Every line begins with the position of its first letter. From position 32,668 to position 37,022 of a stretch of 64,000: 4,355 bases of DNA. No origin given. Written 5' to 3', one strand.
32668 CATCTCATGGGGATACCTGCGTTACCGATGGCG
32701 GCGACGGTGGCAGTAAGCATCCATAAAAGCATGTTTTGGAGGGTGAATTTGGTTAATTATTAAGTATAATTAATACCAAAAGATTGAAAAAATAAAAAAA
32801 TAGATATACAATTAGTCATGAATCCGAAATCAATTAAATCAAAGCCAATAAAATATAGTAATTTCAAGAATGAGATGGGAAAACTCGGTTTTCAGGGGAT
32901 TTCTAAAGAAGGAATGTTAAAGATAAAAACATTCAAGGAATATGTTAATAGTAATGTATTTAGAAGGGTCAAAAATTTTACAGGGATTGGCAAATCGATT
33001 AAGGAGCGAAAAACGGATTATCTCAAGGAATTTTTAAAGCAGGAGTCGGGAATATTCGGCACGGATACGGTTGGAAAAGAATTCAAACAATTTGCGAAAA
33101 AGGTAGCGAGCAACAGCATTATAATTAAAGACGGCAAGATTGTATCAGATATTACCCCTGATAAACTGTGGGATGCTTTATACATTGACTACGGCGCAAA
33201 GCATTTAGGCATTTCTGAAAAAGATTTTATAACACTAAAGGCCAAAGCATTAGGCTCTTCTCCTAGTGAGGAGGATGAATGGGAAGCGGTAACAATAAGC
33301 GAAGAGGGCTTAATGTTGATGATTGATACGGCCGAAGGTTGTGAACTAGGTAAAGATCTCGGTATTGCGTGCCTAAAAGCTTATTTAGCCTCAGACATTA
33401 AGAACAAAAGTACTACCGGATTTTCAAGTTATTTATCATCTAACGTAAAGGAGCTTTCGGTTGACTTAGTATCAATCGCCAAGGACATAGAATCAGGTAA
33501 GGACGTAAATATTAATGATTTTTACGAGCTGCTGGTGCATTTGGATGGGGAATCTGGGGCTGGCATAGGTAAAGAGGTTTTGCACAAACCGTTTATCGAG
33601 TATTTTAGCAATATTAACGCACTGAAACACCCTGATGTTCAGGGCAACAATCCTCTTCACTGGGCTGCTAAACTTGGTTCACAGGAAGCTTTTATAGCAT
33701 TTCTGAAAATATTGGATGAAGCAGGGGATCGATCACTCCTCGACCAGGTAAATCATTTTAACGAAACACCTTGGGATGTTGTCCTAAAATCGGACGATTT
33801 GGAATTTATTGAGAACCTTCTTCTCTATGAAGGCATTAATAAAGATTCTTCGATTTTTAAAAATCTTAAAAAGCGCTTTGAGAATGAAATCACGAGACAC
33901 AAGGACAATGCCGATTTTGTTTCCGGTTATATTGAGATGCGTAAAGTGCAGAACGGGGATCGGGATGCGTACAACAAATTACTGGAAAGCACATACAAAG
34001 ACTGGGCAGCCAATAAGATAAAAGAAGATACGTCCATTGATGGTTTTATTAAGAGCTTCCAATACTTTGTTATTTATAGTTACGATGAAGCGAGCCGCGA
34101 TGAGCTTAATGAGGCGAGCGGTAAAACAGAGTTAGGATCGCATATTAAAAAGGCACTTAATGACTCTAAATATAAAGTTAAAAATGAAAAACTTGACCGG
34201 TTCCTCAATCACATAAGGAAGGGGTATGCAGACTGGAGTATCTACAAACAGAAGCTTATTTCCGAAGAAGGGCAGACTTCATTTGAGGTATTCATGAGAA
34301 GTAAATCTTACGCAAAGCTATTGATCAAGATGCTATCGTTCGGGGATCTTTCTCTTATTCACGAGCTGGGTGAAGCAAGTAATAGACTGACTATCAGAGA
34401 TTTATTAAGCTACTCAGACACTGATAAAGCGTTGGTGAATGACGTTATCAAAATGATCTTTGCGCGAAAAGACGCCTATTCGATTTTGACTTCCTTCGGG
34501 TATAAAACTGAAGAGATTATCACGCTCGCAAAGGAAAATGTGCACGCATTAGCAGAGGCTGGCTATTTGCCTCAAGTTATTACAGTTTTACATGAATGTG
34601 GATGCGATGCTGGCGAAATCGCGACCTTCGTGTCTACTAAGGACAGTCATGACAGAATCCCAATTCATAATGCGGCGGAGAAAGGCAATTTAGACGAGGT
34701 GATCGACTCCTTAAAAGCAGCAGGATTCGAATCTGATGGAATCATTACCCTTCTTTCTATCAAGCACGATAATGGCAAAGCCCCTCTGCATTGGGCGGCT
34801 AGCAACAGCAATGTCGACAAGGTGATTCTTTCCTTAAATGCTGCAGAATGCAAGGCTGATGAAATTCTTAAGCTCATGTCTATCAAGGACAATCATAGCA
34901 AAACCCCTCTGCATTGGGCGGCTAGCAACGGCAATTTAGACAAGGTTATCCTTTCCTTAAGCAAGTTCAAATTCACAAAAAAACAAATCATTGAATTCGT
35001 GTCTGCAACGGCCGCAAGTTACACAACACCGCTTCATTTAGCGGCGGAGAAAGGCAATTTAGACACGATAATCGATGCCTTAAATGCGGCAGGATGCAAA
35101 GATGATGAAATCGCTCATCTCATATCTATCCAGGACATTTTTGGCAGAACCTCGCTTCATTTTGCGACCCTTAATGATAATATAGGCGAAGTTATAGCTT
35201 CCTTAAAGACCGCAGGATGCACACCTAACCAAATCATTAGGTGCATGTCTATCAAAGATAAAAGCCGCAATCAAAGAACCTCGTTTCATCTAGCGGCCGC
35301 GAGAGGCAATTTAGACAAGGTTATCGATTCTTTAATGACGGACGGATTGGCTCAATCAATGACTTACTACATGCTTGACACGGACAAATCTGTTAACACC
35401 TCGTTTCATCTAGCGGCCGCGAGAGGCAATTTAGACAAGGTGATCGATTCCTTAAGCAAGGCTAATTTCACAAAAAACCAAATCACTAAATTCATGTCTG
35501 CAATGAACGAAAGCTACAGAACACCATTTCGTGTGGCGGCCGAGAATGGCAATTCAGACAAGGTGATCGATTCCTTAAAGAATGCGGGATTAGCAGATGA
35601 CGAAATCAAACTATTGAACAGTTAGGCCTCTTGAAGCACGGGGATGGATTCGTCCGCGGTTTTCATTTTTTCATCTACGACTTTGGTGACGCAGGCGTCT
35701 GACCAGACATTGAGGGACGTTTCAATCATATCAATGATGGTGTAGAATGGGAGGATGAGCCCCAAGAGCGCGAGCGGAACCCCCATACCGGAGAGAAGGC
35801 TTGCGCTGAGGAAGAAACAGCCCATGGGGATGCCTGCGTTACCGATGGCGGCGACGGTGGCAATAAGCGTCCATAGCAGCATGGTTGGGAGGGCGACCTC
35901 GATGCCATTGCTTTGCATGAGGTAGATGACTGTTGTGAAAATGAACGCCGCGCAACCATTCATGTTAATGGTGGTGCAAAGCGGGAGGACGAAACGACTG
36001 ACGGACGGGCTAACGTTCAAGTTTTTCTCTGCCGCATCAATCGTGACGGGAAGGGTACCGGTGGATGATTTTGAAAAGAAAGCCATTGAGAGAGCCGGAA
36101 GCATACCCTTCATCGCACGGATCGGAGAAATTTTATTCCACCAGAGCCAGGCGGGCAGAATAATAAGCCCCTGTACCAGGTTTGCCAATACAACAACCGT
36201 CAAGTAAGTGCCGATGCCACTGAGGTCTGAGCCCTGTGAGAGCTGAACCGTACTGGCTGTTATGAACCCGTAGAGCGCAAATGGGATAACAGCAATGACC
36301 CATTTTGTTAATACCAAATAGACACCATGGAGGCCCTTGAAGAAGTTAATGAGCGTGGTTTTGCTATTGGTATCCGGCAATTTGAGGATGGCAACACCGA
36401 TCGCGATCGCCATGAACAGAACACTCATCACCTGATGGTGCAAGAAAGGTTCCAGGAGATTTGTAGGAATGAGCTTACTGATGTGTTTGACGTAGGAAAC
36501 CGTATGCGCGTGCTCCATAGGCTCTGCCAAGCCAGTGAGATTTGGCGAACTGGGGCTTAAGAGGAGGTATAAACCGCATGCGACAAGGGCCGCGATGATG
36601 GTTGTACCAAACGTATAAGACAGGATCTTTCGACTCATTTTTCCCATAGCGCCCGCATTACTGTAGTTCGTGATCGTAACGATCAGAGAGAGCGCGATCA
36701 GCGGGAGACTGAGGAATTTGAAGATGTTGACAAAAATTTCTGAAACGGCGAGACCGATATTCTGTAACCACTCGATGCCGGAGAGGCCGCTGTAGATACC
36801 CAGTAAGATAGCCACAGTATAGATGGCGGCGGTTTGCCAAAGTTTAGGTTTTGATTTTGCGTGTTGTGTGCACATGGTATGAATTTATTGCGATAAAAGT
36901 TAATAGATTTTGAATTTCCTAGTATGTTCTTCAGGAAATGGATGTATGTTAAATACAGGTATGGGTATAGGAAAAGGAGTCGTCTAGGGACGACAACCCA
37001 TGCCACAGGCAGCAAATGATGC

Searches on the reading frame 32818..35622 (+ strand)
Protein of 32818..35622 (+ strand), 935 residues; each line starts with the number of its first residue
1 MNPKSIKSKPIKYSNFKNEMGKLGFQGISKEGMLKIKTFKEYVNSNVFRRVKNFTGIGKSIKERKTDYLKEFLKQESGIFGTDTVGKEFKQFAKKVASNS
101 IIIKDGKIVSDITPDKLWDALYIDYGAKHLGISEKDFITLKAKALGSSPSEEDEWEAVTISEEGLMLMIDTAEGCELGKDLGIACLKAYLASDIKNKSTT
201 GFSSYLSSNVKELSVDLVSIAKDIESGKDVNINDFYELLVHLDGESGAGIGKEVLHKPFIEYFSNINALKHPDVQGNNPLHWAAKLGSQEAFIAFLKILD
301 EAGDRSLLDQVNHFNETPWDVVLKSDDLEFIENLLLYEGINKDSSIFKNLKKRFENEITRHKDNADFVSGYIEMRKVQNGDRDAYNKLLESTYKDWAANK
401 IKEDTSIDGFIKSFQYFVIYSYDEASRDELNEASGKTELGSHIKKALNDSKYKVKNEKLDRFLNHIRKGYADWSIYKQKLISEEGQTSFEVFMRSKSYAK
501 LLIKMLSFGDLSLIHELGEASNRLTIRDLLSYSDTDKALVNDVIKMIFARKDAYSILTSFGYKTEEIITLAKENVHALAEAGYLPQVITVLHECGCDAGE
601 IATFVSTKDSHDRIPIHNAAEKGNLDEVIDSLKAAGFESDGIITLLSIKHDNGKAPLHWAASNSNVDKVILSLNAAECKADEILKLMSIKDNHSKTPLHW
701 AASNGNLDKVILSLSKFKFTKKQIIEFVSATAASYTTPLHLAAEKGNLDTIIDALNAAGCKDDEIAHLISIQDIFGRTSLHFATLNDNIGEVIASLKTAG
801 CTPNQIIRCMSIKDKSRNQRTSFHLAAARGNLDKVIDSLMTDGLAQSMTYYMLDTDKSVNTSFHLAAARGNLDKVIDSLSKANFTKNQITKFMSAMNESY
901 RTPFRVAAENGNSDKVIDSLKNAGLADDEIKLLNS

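Call 6: search_protein_families(library=pfam, proteins=[window:32818-35622:+], max_evalue=1)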
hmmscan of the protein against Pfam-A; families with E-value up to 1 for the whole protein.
window:32818-35622:+ (935 aa): 11 families
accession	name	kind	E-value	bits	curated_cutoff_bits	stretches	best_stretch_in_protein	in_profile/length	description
PF13606.12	Ank_3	-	1.1e-25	87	22.3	2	695-714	3-21/30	Ankyrin repeat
PF12796.13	Ank_2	-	3.6e-25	88.8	27.3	8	616-710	1-76/90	Ankyrin repeats (3 copies)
PF00023.36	Ank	-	2.8e-19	68.6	21.1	3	695-708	3-16/33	Ankyrin repeat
PF13637.12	Ank_4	-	4.5e-15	55.8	22.7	1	739-789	1-43/50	Ankyrin repeats (many copies)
PF13857.12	Ank_5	-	1.4e-09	38.5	27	0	690-710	12-32/56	Ankyrin repeats (many copies)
PF24899.1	UBA_DHX29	-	8.9e-05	22.6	27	0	872-895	2-25/55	ATP-dependent RNA helicase DHX29, UBA domain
PF19964.5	EAD11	-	0.0019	18.6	26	0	618-635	8-25/80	Effector-associated domain 11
PF17726.7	DpnI_C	-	0.038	14.6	23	1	874-901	11-38/70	Dam-replacing HTH domain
PF08544.19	GHMP_kinases_C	-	0.11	13.4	21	0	882-924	3-47/85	GHMP kinases C terminal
PF19011.5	DUF5740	-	0.16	12.7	26.5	0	374-405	61-93/94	Family of unknown function (DUF5740)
PF17148.9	DUF5117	-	0.6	10.3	27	1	717-785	14-84/189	Domain of unknown function (DUF5117)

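Call 48: search_protein_families(library=padloc, proteins=[window:32818-35622:+], max_evalue=0.01)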
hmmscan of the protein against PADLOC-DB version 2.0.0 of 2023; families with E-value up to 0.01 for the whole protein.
window:32818-35622:+ (935 aa): 3 families
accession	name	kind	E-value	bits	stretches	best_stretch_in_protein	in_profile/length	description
PDLC04398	PDC-M07B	-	8.8e-05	20.7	1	438-528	20-109/127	-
PDLC04394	PDC-M07B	-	0.0034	15.8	0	438-524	51-131/154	-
PDLC04395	PDC-M07B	-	0.0067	14.5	0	438-533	51-147/161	-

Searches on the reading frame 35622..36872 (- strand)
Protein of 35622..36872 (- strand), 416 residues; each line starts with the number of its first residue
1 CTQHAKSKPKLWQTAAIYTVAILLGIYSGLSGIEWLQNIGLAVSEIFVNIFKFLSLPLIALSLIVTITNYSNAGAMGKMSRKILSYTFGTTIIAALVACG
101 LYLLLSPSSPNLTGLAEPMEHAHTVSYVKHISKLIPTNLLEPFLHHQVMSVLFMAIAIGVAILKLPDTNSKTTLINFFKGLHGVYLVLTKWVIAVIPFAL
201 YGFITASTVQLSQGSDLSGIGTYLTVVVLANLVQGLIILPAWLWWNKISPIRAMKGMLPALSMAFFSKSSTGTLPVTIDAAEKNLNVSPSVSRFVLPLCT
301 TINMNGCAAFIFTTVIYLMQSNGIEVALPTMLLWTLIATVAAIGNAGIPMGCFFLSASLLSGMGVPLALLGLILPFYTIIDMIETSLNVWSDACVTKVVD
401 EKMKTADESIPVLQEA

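Call 12: search_protein_families(library=ncbifam, proteins=[window:35622-36872:-], max_evalue=0.00001)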
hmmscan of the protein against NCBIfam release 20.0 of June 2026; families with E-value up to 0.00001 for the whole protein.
window:35622-36872:- (416 aa): 4 families
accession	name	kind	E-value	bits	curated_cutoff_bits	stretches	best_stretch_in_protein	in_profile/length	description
NF010151.0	PRK13628.1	equivalog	3.6e-25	88.8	308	1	19-405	21-403/407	serine/threonine transporter SstT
NF008440.0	PRK11283.1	equivalog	4e-25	88.5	638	1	18-402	16-411/437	glutamate/aspartate:proton symporter GltP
NF002461.0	PRK01663.1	subfamily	9e-22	77.6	513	1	19-407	14-406/428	C4-dicarboxylate transporter DctA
NF009587.0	PRK13027.1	subfamily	1.6e-15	56.9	570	1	19-399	14-399/442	C4-dicarboxylate transporter DctA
